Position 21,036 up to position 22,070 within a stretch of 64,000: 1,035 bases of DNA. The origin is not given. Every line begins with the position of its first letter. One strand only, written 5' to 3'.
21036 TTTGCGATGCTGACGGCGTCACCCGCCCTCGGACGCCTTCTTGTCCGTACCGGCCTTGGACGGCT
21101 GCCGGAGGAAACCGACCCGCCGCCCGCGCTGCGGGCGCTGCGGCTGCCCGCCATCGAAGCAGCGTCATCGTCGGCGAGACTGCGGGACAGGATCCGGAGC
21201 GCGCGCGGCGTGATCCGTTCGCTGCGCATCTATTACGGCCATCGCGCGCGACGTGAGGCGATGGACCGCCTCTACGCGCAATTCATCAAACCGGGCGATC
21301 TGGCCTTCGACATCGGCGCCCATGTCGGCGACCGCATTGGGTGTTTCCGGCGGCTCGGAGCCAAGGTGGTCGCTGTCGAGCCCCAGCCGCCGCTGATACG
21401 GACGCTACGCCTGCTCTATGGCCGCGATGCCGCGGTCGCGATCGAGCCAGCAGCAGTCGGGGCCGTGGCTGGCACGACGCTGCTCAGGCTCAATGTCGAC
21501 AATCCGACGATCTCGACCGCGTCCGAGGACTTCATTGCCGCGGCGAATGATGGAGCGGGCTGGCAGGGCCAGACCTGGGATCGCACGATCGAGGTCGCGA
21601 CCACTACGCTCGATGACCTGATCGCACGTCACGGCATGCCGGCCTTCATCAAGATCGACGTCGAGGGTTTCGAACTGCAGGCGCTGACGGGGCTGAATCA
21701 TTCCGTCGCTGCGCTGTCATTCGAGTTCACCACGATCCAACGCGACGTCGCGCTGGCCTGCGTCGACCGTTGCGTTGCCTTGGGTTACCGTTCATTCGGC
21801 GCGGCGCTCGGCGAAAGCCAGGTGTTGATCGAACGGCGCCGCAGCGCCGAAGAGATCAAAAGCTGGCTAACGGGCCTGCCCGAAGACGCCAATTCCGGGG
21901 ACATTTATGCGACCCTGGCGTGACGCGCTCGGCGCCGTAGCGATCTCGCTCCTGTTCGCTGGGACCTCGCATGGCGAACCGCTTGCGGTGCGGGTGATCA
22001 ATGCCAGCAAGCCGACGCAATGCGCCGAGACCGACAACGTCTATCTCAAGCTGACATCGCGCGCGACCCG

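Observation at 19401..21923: OpgH-like glucan synthase fused in frame to an FkbM-family methyltransferase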

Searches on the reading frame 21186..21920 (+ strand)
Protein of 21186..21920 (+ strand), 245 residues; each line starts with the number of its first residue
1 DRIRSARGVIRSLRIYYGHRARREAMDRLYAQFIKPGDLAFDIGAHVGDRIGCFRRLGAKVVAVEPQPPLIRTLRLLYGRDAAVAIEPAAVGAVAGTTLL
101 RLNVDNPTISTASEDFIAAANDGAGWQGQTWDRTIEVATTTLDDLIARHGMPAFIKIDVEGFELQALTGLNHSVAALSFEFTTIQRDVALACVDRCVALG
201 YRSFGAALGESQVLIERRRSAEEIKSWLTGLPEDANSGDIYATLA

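Call 16: search_solved_structures(query=window:21186-21920:+, max_evalue=1, show_alignments=2)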
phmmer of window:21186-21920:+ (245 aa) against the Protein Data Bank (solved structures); distinct sequences matched with E-value up to 1: 2.
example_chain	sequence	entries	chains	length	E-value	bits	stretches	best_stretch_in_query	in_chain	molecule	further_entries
2py6_A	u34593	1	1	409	0.27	14.1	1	141-175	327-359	Methyltransferase FkbM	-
2atc_A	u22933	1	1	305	0.76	12.6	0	111-160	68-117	ASPARTATE CARBAMOYLTRANSFERASE, CATALYTIC CHAIN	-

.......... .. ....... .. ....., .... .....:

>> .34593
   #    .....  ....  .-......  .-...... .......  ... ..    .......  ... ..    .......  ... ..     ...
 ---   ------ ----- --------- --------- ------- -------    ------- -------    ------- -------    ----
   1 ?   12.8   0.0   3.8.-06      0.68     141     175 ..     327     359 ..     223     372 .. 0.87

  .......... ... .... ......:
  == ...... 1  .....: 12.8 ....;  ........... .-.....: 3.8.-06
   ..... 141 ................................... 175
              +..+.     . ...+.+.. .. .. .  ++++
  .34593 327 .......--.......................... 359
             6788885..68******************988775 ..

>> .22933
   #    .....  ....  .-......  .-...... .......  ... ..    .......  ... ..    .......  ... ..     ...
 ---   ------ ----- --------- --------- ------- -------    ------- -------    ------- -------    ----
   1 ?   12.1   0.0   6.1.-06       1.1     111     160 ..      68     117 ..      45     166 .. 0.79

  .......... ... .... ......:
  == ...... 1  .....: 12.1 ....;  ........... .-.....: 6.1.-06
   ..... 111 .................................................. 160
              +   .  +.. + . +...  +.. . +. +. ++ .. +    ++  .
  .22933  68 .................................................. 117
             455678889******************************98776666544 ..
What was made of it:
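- Closest known: FkbM-family methyltransferases. Same: Shares the KIDVEG motif with the structure 2PY6 (call 16).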

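Call 23: search_protein_representatives(protein=window:21186-21920:+)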
Query: 245 residues. Proteins with E-value up to 0.001 (for the whole library): 11172; up to 1e-10: 3080; up to 1e-30: 611. The best 150 are listed.
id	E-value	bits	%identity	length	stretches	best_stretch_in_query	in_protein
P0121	2.5e-97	341.5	62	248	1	2-245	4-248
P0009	1.8e-96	338.7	66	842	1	2-244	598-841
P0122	5.3e-81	288.1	59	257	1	2-244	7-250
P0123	8.1e-75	267.8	57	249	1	1-244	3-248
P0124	7.1e-73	261.5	52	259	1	2-244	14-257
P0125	2.9e-70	252.9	54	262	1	6-243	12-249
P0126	4.4e-70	252.3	65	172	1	26-196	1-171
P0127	1.0e-67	244.6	60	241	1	35-220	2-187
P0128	2.0e-66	240.4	64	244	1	2-172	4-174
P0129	9.4e-64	231.6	50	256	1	4-242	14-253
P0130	1.3e-61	224.7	58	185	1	62-245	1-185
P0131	1.6e-61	224.3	68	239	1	57-215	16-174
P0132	1.9e-60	220.8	49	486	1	2-243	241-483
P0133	1.3e-58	214.8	50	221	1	27-242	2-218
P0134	2.3e-58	214.0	46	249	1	4-245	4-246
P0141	2.8e-55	203.9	45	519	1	6-244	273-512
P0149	1.1e-53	198.6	47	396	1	7-244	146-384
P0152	1.2e-52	195.3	43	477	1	7-244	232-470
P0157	7.4e-52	192.7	46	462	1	2-244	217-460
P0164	1.6e-50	188.3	43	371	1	2-245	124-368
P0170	2.0e-49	184.8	44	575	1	2-244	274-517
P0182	2.9e-48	180.9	42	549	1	7-244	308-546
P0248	2.8e-42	161.4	40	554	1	6-244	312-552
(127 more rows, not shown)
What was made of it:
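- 21300..21914 (+): FkbM-class Rossmann methyltransferase core (aa 634-838). Free ~250-aa homologues are 40-62% identical over the whole domain (call 23).
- Close free homologues exist as ordinary 250-aa enzymes (call 23).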

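Call 24: search_protein_families(library=pfam, proteins=[P0132, P0141, P0152, P0157, P0170, P0182, P0149, P0164, P0248, P0121], max_evalue=0.001)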
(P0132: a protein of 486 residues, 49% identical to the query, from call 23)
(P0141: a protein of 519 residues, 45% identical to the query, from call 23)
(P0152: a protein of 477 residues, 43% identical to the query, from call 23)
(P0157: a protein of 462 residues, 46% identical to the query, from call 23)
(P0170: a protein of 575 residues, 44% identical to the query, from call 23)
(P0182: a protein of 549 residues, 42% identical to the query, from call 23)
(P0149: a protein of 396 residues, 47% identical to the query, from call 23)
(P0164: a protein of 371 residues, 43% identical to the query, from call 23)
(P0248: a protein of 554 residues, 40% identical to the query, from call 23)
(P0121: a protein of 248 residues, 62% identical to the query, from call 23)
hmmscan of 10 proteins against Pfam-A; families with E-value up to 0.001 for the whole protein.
P0132 (486 aa): 2 families
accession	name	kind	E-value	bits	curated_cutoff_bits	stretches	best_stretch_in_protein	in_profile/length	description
PF05050.19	Methyltransf_21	-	5.4e-15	56.4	22.7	1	281-416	1-139/173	Methyltransferase FkbM domain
PF01066.26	CDP-OH_P_transf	-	6.6e-12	46.5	22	1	62-213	3-148/152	CDP-alcohol phosphatidyltransferase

P0141 (519 aa): 1 family
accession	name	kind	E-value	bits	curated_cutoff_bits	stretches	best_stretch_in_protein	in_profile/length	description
PF05050.19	Methyltransf_21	-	2e-13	51.3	22.7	1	309-441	1-136/173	Methyltransferase FkbM domain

P0152 (477 aa): 2 families
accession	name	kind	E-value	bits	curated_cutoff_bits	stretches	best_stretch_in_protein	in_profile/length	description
PF05050.19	Methyltransf_21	-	7.1e-18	65.8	22.7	1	267-454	1-166/173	Methyltransferase FkbM domain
PF01066.26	CDP-OH_P_transf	-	2e-14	54.7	22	1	56-212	4-138/152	CDP-alcohol phosphatidyltransferase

P0157 (462 aa): 2 families
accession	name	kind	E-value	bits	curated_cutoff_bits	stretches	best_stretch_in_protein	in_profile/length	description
PF05050.19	Methyltransf_21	-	8.2e-13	49.3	22.7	1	257-386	1-133/173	Methyltransferase FkbM domain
PF01066.26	CDP-OH_P_transf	-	7.1e-10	39.9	22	1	49-189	5-139/152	CDP-alcohol phosphatidyltransferase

P0170 (575 aa): 2 families
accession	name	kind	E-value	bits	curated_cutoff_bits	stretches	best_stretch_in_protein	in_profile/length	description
PF05050.19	Methyltransf_21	-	4e-12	47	22.7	1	314-444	1-134/173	Methyltransferase FkbM domain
PF01066.26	CDP-OH_P_transf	-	7.1e-12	46.4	22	1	90-242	3-143/152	CDP-alcohol phosphatidyltransferase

P0182 (549 aa): 1 family
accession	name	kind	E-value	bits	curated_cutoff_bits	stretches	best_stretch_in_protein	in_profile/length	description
PF05050.19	Methyltransf_21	-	4.4e-12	46.9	22.7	1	343-475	1-136/173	Methyltransferase FkbM domain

P0149 (396 aa): 2 families
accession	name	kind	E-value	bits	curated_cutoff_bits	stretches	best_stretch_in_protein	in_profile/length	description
PF05050.19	Methyltransf_21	-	5.4e-13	49.9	22.7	1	181-313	1-136/173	Methyltransferase FkbM domain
PF01066.26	CDP-OH_P_transf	-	1.9e-07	32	22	1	5-125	33-144/152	CDP-alcohol phosphatidyltransferase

P0164 (371 aa): 1 family
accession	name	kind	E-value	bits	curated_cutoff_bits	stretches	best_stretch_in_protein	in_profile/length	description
PF05050.19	Methyltransf_21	-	4.1e-14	53.5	22.7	1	164-296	1-136/173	Methyltransferase FkbM domain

P0248 (554 aa): 2 families
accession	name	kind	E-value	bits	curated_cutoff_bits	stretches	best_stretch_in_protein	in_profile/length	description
PF05050.19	Methyltransf_21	-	7.5e-13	49.4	22.7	1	348-488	1-143/173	Methyltransferase FkbM domain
PF01066.26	CDP-OH_P_transf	-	4.9e-11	43.7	22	1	122-265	4-142/152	CDP-alcohol phosphatidyltransferase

P0121 (248 aa): 1 family
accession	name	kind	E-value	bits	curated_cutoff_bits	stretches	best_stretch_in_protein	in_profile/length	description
PF05050.19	Methyltransf_21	-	3e-16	60.5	22.7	1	44-185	1-150/173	Methyltransferase FkbM domain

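Call 28: find_related_loci(query=A2, collection=genome_contigs, flank=10000)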
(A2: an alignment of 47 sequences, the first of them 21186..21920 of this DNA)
Query A2 (245 aa) in genome_contigs; peptide patterns used: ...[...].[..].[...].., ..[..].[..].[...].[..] (x = any residue, [..] = any of these).
600 stretches matched a pattern (row limit reached: there are more); 538 encode a relative of the query (tblastn E <= 1e-3); the best 80 are kept; 80 distinct loci.
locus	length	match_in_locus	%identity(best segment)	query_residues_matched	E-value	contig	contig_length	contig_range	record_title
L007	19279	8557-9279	67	3-244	1e-104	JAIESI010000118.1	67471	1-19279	MAG: Xanthobacteraceae bacterium isolate co.spades.METABAT.2.5kb_009 c_000000443795, whole genome shotgun sequence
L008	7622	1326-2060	65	1-244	2e-103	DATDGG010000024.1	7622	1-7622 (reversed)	MAG TPA_asm: Xanthobacteraceae bacterium isolate SMAG_U246 k141_175863, whole genome shotgun sequence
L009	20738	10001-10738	65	1-245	6e-103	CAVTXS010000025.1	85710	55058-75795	MAG: uncultured Alphaproteobacteria bacterium isolate MFD06742.bin.2.111 genome assembly, contig: contig_2487, whole gen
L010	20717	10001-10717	67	3-242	2e-102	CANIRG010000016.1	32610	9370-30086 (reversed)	MAG: Rhodospirillales bacterium isolate RH-15aug16-120 genome assembly, contig: RH-15aug16-C2447, whole genome shotgun s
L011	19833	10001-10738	64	1-245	3e-102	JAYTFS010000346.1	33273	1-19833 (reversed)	MAG: Pseudolabrys sp. isolate GFS_2208 GFS_2208_345, whole genome shotgun sequence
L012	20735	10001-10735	64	1-244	7e-101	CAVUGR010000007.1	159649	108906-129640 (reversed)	MAG: uncultured Alphaproteobacteria bacterium isolate MFD02134.bin.2.137 genome assembly, contig: contig_39858, whole ge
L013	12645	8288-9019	64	1-243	2e-101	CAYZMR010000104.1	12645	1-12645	MAG TPA_asm: uncultured Hyphomicrobiales bacterium isolate binchicken_co54_101 genome assembly, contig: NODE_8956_length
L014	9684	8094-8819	64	1-241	7e-101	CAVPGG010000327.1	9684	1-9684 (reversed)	MAG: uncultured proteobacterium isolate MFD10064.bin.2.56 genome assembly, contig: contig_84345, whole genome shotgun se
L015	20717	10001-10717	64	3-241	3e-100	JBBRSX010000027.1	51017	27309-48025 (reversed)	MAG: Hyphomicrobiales bacterium isolate La2_metabat2.155 La2_metabat2.155_K_2286078L51017_cov_23.0000, whole genome shot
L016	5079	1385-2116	62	3-245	1e-99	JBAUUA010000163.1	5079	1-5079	MAG: Bradyrhizobium sp. isolate MFD05833_ilm_asm_bin8 k127_126367, whole genome shotgun sequence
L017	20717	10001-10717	62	3-241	1e-99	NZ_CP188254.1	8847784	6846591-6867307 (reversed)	Bradyrhizobium sp. McL0615 chromosome, complete genome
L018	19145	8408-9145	63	1-245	3e-99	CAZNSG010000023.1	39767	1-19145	MAG TPA_asm: uncultured Hyphomicrobiales bacterium isolate binchicken_co165_40 genome assembly, contig: k141_2769435, wh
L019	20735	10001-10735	64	1-244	4e-99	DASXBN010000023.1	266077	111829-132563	MAG TPA_asm: Pseudolabrys sp. isolate SMAG_U5035 k141_313058, whole genome shotgun sequence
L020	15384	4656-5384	64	3-244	7e-99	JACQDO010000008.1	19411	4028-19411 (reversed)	MAG: Hyphomicrobiales bacterium isolate NC_groundwater_996_Pr1_S-0.65um_64_10 Montesol18_Sp65_coassembly_scaffold_147263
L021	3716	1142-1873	61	3-245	1e-99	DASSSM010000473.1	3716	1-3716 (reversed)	MAG TPA_asm: Pseudolabrys sp. isolate SMAG_U515 k141_1240570, whole genome shotgun sequence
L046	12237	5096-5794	58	11-242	1e-84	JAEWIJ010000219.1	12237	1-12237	MAG: Proteobacteria bacterium isolate OH_PBrB_104 k127_89617, whole genome shotgun sequence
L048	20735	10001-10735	57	1-244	5e-84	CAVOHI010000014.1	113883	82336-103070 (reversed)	MAG: uncultured Alphaproteobacteria bacterium isolate MFD00125.bin.2.52 genome assembly, contig: contig_16235, whole gen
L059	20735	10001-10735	56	1-244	3e-82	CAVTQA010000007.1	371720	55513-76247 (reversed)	MAG: uncultured Alphaproteobacteria bacterium isolate MFD00731.bin.1.218 genome assembly, contig: contig_14539, whole ge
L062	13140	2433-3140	56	11-245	6e-82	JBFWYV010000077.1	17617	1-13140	MAG: Hyphomicrobiaceae bacterium isolate CA_2019_TPBS_172 NODE_14093_length_17617_cov_3.590452_TPBS, whole genome shotgu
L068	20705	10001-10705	57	11-244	3e-81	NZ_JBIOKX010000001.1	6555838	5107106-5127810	Methylobacterium alsaeris strain MA0201 contig_2, whole genome shotgun sequence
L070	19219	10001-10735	59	2-245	7e-81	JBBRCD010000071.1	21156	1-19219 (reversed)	MAG: Burkholderiales bacterium isolate Co_metawrap_2383 Cmw_2383_k141_14721397_length_21156_cov_11.0000, whole genome sh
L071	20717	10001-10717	58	6-244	1e-80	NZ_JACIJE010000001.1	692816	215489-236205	Neoroseomonas alkaliterrae strain DSM 25895 Ga0373337_01, whole genome shotgun sequence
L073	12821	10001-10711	59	9-244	2e-80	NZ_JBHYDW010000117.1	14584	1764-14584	MAG: Elioraea sp. isolate CCAP1437_1_bin-010 CCAP1437_1_bin-010_c117, whole genome shotgun sequence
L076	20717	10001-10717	54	4-242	5e-80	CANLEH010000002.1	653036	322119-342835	uncultured Roseicyclus sp. isolate 2-496.fasta genome assembly, contig: NODE_2, whole genome shotgun sequence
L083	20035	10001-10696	57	11-241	1e-78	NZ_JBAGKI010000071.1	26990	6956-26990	Micromonospora palythoicola strain S2-005 71, whole genome shotgun sequence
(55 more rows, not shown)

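Call 46: search_protein_families(library=pfam, proteins=[L068:8137-9930:+, L048:7918-9975:+, L059:7860-9281:+, L059:9281-9919:+, L062:726-2288:+, L073:9159-9983:+, L071:10882-12864:-, L046:5892-6956:+, L083:10733-11728:-, L070:9416-10735:+], max_evalue=0.001)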
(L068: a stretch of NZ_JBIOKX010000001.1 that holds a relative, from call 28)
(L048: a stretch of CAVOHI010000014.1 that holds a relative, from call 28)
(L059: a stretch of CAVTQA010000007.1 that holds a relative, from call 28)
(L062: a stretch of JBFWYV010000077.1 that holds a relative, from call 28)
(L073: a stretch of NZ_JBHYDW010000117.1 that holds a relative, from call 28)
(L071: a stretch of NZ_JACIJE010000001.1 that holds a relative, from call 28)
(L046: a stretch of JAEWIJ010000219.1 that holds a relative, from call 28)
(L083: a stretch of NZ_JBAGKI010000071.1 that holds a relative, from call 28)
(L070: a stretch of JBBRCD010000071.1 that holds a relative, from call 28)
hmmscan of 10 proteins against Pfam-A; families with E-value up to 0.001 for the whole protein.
L068:8137-9930:+ (598 aa): 2 families
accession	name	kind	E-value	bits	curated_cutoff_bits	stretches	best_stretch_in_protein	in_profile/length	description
PF00920.27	ILVD_EDD_N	-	2e-104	349.6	27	1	63-374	1-315/316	Dihydroxy-acid/6-phosphogluconate dehydratase N-terminal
PF24877.1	ILV_EDD_C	-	1.2e-65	220.9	27.7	1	385-579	1-191/191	Dihydroxy-acid/6-phosphogluconate dehydratase C-terminal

L048:7918-9975:+ (686 aa): 8 families
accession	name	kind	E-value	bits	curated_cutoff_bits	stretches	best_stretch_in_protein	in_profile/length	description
PF00072.30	Response_reg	-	4.1e-30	104.6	30.2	1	476-587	1-111/111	Response regulator receiver domain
PF07730.19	HisKA_3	-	1.5e-12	48.3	24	1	255-322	1-67/68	Histidine kinase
PF00196.25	GerE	-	8.7e-10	38.5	23.5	1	619-673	3-57/57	Bacterial regulatory proteins, luxR family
PF02518.31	HATPase_c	-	1.5e-08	35.5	26.4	1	366-444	5-63/111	Histidine kinase-, DNA gyrase B-, and HSP90-like ATPase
PF00672.30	HAMP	-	4.8e-07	30.4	25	1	185-235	2-52/53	HAMP domain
PF13581.12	HATPase_c_2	-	2.3e-05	24.9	27.4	1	345-422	10-85/127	Histidine kinase-like ATPase domain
PF16448.10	LapD_MoxY_N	-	0.00013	22.2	25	1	110-161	73-124/124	LapD/MoxY periplasmic domain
PF13518.12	HTH_28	-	0.00044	20.7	25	0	624-651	3-30/52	Helix-turn-helix domain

L059:7860-9281:+ (474 aa): 5 families
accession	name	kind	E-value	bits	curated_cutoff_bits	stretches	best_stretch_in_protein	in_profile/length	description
PF07730.19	HisKA_3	-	1e-13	52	24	1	256-323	1-67/68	Histidine kinase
PF02518.31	HATPase_c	-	1.1e-10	42.4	26.4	1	367-459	5-110/111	Histidine kinase-, DNA gyrase B-, and HSP90-like ATPase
PF00672.30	HAMP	-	3.6e-08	34.1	25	1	186-236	2-52/53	HAMP domain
PF13581.12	HATPase_c_2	-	4.1e-06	27.2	27.4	1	366-421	30-83/127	Histidine kinase-like ATPase domain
PF16448.10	LapD_MoxY_N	-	1.7e-05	25.2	25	1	43-162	6-124/124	LapD/MoxY periplasmic domain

L059:9281-9919:+ (213 aa): 3 families
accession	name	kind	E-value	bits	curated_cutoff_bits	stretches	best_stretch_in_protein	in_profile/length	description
PF00072.30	Response_reg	-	2e-30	105.6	30.2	1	3-114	1-111/111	Response regulator receiver domain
PF00196.25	GerE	-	2.7e-10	40.1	23.5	1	145-200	2-57/57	Bacterial regulatory proteins, luxR family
PF13518.12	HTH_28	-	0.00065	20.2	25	0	151-178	3-30/52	Helix-turn-helix domain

L062:726-2288:+ (521 aa): 3 families
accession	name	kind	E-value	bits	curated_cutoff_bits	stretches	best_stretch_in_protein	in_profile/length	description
PF01977.22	UbiD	-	1.2e-64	217.7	23.3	1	147-343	6-203/206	3-octaprenyl-4-hydroxybenzoate carboxy-lyase Rift-related domain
PF20696.2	UbiD_C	-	2.8e-24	85.9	24.2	1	357-471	6-119/127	3-octaprenyl-4-hydroxybenzoate carboxy-lyase C-terminal domain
PF20695.2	UbiD_N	-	0.0004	20.9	24.3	0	52-117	3-63/78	3-octaprenyl-4-hydroxybenzoate carboxy-lyase N-terminal domain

L073:9159-9983:+ (275 aa): 3 families
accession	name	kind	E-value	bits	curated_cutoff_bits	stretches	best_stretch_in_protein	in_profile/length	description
PF13468.12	Glyoxalase_3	-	6.3e-29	101.7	25.1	1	6-191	1-175/176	Glyoxalase-like domain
PF13669.12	Glyoxalase_4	-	1.4e-10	41.9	27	1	7-110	1-92/109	Glyoxalase/Bleomycin resistance protein/Dioxygenase superfamily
PF00903.31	Glyoxalase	-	1.1e-05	26.2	20.6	1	5-111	1-95/121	Glyoxalase/Bleomycin resistance protein/Dioxygenase superfamily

L071:10882-12864:- (661 aa): 2 families
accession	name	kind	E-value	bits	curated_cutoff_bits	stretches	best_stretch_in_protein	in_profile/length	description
PF06472.20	ABC_membrane_2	-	1e-35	123.9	24.4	1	83-313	11-231/269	ABC transporter transmembrane region 2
PF05992.17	SbmA_BacA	-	4.4e-20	72.8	24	1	81-398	5-312/315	SbmA/BacA-like family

L046:5892-6956:+ (355 aa): 1 family
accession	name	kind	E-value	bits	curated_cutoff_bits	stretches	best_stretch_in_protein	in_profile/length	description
PF03480.18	DctP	-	1.3e-51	176.1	23.4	1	62-340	6-285/286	Bacterial extracellular solute-binding protein, family 7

L083:10733-11728:- (332 aa): 2 families
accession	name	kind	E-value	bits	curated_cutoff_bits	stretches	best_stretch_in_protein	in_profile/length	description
PF00589.27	Phage_integrase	-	1.2e-29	103.8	27.1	1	136-311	3-168/172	Phage integrase family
PF02899.23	Phage_int_SAM_1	-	1.5e-10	41.6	22.3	1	31-108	10-80/83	Phage integrase, N-terminal SAM-like domain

L070:9416-10735:+ (440 aa): 1 family
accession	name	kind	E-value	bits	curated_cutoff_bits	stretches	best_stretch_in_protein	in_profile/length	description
PF05050.19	Methyltransf_21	-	2.5e-13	51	22.7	1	236-367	1-132/173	Methyltransferase FkbM domain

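Call 65: find_encoding_contigs(protein=P0132, flank=10000, max_places=2)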
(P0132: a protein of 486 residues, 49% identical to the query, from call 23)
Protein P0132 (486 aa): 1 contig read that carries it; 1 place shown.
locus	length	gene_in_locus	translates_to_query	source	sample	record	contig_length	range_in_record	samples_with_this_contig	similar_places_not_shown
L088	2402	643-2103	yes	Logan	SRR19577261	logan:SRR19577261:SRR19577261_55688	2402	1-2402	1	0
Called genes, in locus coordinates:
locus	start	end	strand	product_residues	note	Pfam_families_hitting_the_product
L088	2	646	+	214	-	?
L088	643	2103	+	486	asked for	PF01066:CDP-OH_P_transf, PF05050:Methyltransf_21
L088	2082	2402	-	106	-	?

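Call 66: find_encoding_contigs(protein=P0152, flank=10000, max_places=2)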
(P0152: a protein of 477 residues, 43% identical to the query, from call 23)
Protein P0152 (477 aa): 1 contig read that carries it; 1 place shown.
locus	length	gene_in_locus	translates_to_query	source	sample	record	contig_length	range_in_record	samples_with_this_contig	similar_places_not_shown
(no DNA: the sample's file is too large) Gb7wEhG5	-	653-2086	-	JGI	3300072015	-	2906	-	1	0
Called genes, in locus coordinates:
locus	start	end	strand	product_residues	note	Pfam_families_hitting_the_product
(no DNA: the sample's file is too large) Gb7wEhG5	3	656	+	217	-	PF20706:GT4-conflict, PF00534:Glycos_transf_1, PF13692:Glyco_trans_1_4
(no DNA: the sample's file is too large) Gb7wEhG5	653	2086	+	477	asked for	PF01066:CDP-OH_P_transf, PF05050:Methyltransf_21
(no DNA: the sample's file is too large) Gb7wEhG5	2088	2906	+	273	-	?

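Call 67: find_encoding_contigs(protein=P0170, flank=10000, max_places=2)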
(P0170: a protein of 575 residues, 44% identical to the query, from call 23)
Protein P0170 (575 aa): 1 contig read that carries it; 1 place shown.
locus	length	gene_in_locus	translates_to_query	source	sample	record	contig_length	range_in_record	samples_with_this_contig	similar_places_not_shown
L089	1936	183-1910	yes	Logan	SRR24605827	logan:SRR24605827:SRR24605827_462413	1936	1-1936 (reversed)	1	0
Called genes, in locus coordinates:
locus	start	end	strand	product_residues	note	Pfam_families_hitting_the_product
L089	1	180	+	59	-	?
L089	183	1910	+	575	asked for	PF01066:CDP-OH_P_transf, PF05050:Methyltransf_21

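Call 69: find_related_loci(query=A4, collection=metagenome_contigs, flank=10000)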
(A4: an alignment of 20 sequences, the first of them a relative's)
Query A4 (477 aa) in metagenome_contigs; peptide patterns used: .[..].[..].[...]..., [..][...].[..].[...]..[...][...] (x = any residue, [..] = any of these).
600 stretches matched a pattern (row limit reached: there are more); 489 encode a relative of the query (tblastn E <= 1e-3); the best 80 are kept; 80 distinct loci.
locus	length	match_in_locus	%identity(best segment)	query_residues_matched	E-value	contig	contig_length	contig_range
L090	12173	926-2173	41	54-474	1e-98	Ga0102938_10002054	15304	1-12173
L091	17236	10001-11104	44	101-471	1e-91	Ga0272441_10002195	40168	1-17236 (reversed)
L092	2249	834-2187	52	30-477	2e-107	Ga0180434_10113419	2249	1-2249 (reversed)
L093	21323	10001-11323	36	54-475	3e-81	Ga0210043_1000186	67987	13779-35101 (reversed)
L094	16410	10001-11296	33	54-474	5e-77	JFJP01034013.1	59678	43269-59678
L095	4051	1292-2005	47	233-470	1e-71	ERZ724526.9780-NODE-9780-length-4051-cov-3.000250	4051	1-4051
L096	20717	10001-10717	46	233-471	4e-70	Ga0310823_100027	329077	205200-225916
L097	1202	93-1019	39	169-470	4e-75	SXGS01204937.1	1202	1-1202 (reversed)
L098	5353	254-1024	47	216-470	1e-69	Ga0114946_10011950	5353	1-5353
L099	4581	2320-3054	45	228-472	1e-69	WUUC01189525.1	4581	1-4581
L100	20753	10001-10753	47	221-470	2e-69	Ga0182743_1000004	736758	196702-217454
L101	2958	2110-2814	47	233-468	7e-70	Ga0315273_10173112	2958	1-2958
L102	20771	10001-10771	46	215-470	2e-69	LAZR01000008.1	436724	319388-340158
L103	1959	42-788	45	218-470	2e-71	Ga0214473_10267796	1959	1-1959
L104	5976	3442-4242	43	196-470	4e-69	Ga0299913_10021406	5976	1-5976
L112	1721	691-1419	48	226-468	3e-70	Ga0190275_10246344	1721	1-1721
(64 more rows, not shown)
